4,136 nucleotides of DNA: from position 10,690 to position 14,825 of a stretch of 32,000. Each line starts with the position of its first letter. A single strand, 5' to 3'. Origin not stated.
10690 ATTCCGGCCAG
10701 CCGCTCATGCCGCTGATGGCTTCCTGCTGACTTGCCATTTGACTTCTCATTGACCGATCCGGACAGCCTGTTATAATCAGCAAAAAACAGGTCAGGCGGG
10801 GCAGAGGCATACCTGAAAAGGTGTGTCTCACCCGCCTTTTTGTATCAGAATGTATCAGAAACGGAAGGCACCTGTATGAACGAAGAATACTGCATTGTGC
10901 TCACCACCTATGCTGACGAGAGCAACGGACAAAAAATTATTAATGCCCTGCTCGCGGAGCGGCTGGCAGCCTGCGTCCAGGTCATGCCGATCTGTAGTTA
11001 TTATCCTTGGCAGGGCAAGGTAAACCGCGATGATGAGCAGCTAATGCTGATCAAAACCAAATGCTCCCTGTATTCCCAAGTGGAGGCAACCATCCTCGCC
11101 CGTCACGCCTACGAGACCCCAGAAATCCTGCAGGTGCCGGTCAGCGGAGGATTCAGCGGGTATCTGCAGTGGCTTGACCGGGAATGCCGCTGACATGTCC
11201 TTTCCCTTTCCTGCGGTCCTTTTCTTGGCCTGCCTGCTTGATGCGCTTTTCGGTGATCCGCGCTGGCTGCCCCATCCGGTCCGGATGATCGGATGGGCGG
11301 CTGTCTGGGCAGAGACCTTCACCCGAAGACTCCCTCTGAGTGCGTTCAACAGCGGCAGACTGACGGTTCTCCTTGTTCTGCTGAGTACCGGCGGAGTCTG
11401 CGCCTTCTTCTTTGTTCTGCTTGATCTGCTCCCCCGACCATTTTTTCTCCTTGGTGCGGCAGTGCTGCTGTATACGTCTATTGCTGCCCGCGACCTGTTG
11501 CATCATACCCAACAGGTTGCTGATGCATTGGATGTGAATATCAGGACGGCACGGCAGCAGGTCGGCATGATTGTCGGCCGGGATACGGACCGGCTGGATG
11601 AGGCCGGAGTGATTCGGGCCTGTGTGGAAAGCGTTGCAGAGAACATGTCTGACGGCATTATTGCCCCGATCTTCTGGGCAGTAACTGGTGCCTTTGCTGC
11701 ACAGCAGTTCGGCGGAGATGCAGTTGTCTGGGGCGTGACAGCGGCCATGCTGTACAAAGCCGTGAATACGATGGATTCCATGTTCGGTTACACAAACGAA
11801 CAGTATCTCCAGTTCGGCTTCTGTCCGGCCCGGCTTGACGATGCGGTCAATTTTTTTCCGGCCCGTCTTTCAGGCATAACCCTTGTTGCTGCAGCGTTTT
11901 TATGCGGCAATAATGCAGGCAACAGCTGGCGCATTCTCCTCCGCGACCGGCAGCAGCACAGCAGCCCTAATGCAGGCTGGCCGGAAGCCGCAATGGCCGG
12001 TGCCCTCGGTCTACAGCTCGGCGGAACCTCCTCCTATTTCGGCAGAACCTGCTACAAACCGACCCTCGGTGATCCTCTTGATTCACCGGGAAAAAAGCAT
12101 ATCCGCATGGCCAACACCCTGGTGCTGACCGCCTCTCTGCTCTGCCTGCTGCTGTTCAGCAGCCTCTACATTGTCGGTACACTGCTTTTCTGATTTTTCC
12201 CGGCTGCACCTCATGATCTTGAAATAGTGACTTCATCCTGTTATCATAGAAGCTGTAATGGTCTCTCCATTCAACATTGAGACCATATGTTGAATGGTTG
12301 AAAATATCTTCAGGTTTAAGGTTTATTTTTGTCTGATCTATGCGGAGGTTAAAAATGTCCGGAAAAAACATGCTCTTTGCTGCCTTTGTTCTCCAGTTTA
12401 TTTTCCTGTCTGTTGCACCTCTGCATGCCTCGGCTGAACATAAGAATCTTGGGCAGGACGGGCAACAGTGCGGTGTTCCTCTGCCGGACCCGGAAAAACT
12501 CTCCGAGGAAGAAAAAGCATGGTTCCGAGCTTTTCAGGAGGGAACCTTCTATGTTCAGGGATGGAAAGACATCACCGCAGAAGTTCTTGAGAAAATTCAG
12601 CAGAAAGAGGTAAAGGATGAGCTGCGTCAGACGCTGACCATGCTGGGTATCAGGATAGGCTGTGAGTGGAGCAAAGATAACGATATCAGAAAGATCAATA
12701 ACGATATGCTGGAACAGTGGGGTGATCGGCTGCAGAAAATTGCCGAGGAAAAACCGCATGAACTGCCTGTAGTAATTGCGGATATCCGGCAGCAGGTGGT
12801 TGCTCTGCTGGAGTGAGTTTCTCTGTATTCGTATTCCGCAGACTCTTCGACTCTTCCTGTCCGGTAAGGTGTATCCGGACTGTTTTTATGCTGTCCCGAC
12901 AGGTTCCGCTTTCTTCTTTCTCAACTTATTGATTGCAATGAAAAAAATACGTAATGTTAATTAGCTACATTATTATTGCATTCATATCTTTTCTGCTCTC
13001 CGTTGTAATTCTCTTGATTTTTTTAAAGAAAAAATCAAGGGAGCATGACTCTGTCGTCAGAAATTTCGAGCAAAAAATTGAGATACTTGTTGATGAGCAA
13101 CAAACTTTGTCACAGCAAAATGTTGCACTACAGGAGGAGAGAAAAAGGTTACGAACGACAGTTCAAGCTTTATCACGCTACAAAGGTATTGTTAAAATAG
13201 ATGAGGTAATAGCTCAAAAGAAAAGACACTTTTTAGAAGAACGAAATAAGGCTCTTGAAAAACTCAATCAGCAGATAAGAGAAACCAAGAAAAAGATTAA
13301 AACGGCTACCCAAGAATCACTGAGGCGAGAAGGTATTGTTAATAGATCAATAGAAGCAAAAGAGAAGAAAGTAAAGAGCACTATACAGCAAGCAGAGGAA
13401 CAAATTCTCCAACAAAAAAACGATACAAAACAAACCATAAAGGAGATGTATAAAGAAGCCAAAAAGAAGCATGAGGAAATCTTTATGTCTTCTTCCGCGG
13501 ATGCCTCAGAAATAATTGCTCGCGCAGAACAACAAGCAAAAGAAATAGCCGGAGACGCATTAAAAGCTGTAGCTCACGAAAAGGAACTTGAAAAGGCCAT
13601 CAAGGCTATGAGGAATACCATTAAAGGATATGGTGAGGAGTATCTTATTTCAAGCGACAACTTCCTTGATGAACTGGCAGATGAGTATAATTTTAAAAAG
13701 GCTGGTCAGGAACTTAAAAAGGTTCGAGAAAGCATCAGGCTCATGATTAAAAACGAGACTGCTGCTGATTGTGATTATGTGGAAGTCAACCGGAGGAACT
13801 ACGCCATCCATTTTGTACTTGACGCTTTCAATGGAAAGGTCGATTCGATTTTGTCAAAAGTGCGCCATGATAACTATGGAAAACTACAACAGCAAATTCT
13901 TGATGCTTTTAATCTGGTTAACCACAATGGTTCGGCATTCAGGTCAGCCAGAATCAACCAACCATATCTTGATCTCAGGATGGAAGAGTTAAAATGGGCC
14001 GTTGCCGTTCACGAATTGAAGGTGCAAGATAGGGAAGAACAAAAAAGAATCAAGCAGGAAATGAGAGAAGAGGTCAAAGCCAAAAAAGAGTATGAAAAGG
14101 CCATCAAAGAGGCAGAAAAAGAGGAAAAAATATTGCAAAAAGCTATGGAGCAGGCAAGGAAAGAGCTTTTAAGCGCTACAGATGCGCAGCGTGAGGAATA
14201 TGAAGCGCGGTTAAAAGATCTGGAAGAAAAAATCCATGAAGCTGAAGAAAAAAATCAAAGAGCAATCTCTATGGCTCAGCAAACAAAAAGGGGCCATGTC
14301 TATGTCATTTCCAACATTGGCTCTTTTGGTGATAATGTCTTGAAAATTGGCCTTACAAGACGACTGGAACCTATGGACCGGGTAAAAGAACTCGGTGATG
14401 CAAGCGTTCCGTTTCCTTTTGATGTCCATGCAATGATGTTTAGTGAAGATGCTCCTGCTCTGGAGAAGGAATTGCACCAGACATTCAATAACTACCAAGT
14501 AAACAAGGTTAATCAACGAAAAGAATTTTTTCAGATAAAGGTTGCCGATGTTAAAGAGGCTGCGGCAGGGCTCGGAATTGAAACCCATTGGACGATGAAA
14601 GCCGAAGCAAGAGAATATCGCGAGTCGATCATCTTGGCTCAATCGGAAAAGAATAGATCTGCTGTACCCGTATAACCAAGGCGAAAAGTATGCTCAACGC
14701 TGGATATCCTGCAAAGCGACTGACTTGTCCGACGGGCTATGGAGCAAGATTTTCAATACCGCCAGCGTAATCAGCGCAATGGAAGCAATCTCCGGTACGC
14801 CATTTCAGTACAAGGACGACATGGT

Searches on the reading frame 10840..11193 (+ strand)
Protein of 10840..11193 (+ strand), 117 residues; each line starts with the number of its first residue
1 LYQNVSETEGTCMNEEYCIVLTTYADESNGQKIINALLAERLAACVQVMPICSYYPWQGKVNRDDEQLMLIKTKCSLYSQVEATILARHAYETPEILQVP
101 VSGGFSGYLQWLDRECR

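Call 28: search_protein_families(library=pfam, proteins=[window:10840-11193:+], max_evalue=0.001)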
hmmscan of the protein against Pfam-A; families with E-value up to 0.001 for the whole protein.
window:10840-11193:+ (117 aa): 1 family
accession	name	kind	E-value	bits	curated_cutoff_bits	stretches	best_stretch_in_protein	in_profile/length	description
PF03091.20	CutA1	-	7.4e-32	109.5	22.4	1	18-114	1-98/99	CutA1 divalent ion tolerance protein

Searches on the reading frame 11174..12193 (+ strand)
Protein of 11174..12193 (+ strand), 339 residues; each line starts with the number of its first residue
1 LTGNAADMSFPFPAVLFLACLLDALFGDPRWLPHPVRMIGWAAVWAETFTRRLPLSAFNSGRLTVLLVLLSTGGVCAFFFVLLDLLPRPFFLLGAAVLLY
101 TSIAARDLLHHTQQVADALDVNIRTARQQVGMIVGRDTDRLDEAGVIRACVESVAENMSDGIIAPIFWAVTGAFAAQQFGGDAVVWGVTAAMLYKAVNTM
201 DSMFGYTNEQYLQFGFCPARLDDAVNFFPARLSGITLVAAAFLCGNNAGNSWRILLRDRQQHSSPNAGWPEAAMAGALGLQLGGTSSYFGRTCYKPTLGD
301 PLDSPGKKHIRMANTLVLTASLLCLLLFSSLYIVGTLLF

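Call 3: search_protein_families(library=pfam, proteins=[window:11174-12193:+], max_evalue=0.01)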
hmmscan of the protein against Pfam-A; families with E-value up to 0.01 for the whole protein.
window:11174-12193:+ (339 aa): 1 family
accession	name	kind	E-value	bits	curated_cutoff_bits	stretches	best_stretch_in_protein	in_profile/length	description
PF03186.18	CobD_Cbib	-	1.8e-99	333.1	34.4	1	16-316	1-281/282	CobD/Cbib protein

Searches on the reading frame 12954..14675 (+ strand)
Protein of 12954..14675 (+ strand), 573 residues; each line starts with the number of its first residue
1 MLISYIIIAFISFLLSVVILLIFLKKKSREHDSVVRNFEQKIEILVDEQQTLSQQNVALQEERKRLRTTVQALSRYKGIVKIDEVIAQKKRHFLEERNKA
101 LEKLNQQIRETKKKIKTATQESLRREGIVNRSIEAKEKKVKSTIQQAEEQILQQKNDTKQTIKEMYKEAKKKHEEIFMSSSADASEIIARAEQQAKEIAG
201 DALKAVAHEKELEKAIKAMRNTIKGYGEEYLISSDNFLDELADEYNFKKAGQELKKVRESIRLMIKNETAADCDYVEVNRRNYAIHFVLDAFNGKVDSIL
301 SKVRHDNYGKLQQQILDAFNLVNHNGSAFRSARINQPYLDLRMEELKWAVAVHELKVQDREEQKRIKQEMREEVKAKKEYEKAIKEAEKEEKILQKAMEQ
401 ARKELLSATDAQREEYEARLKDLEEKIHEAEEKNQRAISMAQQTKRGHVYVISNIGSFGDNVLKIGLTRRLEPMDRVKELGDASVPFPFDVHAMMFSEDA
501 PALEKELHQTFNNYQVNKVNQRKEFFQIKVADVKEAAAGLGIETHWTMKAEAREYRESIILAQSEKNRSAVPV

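Call 3: search_protein_families(library=pfam, proteins=[window:12954-14675:+], max_evalue=0.01)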
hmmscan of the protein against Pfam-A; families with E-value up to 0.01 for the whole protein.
window:12954-14675:+ (573 aa): 3 families
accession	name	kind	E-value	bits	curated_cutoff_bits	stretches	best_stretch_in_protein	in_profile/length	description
PF13455.12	MUG113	-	5.9e-17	62.4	22.3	1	463-537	1-70/73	Meiotically up-regulated gene 113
PF10544.15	T5orf172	-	7.6e-17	62.1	20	1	447-537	1-97/101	T5orf172 domain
PF13250.11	DUF4041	-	2.6e-14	53.2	27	1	287-342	2-56/56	Domain of unknown function (DUF4041)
